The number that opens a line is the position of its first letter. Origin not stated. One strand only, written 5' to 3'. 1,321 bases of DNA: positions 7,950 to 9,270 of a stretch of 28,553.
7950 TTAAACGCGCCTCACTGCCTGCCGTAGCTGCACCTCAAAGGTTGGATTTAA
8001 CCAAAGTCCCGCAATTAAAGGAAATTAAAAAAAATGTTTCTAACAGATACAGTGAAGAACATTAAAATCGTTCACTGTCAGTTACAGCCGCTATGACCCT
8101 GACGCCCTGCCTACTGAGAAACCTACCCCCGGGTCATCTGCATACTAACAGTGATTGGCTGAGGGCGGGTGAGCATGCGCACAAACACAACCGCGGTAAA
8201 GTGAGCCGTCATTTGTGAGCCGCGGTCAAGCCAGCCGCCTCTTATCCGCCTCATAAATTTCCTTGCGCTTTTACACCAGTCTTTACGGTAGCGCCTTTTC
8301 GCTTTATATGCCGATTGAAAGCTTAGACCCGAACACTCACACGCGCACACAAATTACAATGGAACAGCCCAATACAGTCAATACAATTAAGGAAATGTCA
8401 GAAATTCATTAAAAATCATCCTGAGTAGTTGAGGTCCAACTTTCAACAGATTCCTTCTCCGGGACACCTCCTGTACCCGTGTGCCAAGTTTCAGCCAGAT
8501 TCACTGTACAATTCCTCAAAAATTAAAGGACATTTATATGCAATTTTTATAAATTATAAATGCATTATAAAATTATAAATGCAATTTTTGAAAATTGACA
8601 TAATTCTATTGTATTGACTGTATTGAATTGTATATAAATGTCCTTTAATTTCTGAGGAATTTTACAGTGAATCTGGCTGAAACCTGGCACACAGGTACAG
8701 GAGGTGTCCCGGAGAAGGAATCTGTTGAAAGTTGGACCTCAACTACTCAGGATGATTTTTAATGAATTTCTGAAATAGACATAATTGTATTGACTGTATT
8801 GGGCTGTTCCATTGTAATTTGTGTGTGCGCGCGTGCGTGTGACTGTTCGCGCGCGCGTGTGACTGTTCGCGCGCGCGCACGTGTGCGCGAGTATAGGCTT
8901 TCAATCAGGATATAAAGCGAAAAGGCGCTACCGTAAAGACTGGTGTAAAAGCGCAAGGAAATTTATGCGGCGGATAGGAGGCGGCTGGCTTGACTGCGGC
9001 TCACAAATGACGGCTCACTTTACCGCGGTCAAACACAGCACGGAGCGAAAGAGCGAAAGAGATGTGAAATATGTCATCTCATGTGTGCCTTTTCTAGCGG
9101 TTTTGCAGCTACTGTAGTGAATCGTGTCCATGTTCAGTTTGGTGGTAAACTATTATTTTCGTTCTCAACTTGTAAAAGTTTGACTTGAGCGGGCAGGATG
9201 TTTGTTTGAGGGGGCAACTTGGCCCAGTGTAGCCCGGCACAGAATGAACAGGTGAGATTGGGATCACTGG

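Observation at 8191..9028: ~840-bp near-perfect palindrome (foldback-like element) in the mvp-prrt2 intergenic region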

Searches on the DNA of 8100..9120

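Call 35: search_rna_families(source=window, start=8100, end=9120, threshold=evalue, max_evalue=0.01, show_alignments=1)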
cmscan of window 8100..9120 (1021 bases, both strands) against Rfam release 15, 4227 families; matches with E-value up to 0.01: 12.
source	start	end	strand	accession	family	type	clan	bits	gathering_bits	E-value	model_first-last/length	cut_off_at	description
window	8412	8759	-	RF00885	MIR821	Gene; miRNA;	-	144.9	249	5.5e-29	1-275/275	no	MIR821 microRNA precursor family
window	8430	8741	-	RF04209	MIR7533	Gene; miRNA;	-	114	230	2.6e-24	1-249/249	no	MIR7533 microRNA precursor family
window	8443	8728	+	RF04209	MIR7533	Gene; miRNA;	-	99.8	230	7.4e-21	1-249/249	no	MIR7533 microRNA precursor family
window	8448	8723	-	RF04170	MIR7723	Gene; miRNA;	-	84.7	200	2.1e-17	1-235/235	no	MIR7723 microRNA precursor family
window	8448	8723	+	RF04170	MIR7723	Gene; miRNA;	-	81.4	200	1.4e-16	1-235/235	no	MIR7723 microRNA precursor family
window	8455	8714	-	RF04127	MIR8007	Gene; miRNA;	-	74.1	195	1.1e-13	1-226/226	no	MIR8007 microRNA precursor family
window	8459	8712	-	RF04241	mir-5014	Gene; miRNA;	-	53.6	101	2e-10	1-123/123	no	mir-5014 microRNA precursor family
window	8473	8697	+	RF04139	MIR841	Gene; miRNA;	-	51.6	200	1.7e-09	1-212/212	no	MIR841 microRNA precursor family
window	8481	8699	+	RF00885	MIR821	Gene; miRNA;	-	48.8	249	1.4e-07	1-275/275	no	MIR821 microRNA precursor family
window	8474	8697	-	RF04205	MIR2606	Gene; miRNA;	-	41.7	139.7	0.00011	1-165/165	no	MIR2606 microRNA precursor family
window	8497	8674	+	RF04205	MIR2606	Gene; miRNA;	-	38.7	139.7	0.00048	1-165/165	no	MIR2606 microRNA precursor family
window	8428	8747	-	RF02637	EF0408_EF0409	Gene; sRNA;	-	33.5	440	7.9e-07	37-358/412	no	Enterococcus sRNA EF0408_EF0409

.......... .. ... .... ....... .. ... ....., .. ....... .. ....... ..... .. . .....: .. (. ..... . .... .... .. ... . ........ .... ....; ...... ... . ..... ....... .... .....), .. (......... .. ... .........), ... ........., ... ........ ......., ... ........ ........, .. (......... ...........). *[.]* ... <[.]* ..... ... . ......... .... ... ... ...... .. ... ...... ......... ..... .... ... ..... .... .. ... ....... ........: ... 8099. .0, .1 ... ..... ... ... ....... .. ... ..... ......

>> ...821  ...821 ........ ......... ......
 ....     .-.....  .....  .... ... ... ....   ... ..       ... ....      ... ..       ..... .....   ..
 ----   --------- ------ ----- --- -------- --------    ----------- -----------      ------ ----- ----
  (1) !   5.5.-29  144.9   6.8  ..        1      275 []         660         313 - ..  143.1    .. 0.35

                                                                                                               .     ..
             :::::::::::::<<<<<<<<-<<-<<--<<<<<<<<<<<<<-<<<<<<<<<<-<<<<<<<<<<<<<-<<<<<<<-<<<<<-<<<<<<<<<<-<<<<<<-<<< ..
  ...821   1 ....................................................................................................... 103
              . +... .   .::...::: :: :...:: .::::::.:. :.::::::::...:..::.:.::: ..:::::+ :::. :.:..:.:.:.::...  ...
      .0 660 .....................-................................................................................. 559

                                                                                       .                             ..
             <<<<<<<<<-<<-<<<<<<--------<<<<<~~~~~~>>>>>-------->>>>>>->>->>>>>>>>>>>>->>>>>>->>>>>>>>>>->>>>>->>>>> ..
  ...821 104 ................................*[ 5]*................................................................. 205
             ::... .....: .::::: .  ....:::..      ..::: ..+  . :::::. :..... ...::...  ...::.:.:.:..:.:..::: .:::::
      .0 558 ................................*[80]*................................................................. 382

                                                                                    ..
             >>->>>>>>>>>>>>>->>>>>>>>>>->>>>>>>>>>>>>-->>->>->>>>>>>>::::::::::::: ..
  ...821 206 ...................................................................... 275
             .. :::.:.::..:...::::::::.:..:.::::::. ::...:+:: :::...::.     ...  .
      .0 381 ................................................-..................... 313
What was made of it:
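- Closest known: MITE-derived long-hairpin miRNA precursors of plants. Same: The covariance models align over their full length (call 35).
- The alignments are carried by base pairs, not by shared sequence (call 35).
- Tried and rejected: The hits were rejected as family membership (call 35).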

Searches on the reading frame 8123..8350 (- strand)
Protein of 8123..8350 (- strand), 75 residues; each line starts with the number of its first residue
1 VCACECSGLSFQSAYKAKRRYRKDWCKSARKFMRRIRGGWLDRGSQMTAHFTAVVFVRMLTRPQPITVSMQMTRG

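Call 57: find_encoding_contigs(protein=window:8123-8350:-, flank=10000, max_places=6)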
Protein window:8123-8350:- (75 aa): no gene with exactly this product is on record in the collection.

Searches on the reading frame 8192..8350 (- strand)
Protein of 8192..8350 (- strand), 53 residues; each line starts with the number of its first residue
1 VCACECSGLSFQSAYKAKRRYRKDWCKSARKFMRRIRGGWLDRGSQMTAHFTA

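Call 45: search_protein_representatives(protein=window:8192-8350:-)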
Query: 53 residues. Proteins with E-value up to 0.001 (for the whole library): 3; up to 1e-10: 1; up to 1e-30: 0. The best 3 are listed.
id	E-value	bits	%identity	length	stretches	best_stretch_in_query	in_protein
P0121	2.3e-12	61.9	30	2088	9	16-52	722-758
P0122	1.5e-08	49.9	65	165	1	6-53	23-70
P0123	4.0e-05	39.3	39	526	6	8-40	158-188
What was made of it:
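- Tried and rejected: The word index evidently misses short Logan ORFs, because the full HMMER scan (call 45) later found P0122.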

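Call 47: find_encoding_contigs(protein=P0122, flank=10000, max_places=10)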
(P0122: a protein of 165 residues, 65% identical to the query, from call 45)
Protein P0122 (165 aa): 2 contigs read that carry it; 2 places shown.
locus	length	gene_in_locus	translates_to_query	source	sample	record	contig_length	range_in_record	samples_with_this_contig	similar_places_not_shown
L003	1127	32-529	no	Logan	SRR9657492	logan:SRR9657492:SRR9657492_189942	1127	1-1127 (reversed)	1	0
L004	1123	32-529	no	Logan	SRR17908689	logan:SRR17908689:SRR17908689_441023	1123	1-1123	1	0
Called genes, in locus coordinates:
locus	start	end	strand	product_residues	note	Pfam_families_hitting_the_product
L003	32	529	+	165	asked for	-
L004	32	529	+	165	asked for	-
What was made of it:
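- A 53-aa reading frame of the arm terminus hits P0122 (E = 1.5e-8, 65% identity, call 45), which is encoded on Logan contigs L003 and L004 (call 47).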

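Call 48: list_cluster_members(proteins=[P0122])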
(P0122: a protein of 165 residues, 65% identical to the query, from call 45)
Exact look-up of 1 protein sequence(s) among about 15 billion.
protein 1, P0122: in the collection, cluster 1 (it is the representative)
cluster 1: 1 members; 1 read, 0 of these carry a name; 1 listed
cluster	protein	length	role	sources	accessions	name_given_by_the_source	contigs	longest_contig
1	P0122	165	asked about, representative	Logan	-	-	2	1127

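Call 60: search_protein_families(library=pfam, max_evalue=0.01, proteins=[window:8192-8350:-])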
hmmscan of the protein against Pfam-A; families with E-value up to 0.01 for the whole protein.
window:8192-8350:- (53 aa): 0 families

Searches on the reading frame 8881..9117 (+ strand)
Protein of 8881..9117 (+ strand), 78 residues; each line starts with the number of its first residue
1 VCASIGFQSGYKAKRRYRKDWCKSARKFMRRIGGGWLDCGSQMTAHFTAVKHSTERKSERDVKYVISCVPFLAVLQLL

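Call 56: find_encoding_contigs(protein=window:8881-9117:+, flank=10000, max_places=6)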
Protein window:8881-9117:+ (78 aa): no gene with exactly this product is on record in the collection.
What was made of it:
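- Tried and rejected: Exact look-ups of the two junction-spanning ORFs (calls 56, 57): not on record.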

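Call 60: search_protein_families(library=pfam, max_evalue=0.01, proteins=[window:8881-9114:+])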
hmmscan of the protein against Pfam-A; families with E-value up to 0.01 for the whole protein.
window:8881-9114:+ (78 aa): 0 families
